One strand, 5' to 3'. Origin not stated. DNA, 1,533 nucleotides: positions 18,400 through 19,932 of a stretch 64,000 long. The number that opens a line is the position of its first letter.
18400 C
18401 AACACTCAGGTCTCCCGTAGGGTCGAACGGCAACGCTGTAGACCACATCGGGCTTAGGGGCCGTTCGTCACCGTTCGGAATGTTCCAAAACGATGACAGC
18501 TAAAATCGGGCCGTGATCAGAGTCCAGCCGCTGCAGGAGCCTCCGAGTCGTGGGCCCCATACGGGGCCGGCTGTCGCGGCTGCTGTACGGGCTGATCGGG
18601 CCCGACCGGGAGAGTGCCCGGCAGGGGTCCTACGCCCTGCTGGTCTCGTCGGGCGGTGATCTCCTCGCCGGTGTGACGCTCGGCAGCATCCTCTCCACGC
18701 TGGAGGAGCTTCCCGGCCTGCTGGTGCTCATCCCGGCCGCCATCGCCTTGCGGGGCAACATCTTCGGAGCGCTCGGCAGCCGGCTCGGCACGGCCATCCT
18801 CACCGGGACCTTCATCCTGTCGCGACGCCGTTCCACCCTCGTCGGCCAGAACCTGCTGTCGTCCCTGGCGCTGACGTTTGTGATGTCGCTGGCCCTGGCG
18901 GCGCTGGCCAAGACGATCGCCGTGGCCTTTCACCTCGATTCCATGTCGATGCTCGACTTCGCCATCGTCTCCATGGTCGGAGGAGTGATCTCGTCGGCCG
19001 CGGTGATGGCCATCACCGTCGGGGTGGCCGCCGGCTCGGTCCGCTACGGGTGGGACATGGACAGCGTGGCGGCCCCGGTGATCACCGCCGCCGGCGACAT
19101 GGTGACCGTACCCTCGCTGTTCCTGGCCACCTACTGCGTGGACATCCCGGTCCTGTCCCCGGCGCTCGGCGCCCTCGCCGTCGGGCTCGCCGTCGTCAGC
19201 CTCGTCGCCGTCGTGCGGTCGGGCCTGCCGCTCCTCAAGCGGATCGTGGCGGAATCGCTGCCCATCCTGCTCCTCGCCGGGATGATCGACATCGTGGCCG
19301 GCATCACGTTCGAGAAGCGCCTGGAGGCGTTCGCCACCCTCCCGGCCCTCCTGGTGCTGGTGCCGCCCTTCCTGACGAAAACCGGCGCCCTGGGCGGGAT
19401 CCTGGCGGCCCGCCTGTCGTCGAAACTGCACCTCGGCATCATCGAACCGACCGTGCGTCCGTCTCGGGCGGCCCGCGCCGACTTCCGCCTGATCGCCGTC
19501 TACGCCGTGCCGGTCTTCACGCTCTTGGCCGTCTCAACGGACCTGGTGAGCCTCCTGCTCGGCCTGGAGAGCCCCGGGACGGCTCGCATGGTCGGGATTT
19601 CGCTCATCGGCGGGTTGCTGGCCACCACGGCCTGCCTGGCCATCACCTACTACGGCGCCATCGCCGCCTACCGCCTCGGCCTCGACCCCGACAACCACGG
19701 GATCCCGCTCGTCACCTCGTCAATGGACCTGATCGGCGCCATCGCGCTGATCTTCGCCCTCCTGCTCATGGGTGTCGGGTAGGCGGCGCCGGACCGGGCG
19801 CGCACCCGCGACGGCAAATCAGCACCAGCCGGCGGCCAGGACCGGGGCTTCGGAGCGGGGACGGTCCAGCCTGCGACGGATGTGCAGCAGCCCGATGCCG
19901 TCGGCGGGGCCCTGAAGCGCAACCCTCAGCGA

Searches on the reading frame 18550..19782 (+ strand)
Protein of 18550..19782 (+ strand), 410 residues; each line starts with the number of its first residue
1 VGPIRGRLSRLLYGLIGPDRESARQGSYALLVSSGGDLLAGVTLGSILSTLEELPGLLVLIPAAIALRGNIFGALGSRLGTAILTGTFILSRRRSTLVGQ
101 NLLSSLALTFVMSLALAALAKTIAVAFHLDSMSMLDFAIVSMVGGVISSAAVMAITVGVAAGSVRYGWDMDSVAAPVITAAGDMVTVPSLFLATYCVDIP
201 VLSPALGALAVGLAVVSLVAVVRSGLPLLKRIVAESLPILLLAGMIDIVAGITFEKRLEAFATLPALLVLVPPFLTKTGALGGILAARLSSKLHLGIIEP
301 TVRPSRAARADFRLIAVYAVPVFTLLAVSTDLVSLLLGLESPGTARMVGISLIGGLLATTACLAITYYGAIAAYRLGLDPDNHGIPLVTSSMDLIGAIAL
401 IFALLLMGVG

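Call 75: search_protein_families(library=pfam, proteins=[window:18550-19782:+], max_evalue=0.001)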
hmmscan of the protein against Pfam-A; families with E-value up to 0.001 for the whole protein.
window:18550-19782:+ (410 aa): 1 family
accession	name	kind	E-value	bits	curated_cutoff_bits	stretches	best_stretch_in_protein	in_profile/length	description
PF01769.21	MgtE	-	1.8e-24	86.9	27.6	2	272-401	2-123/125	Divalent cation transporter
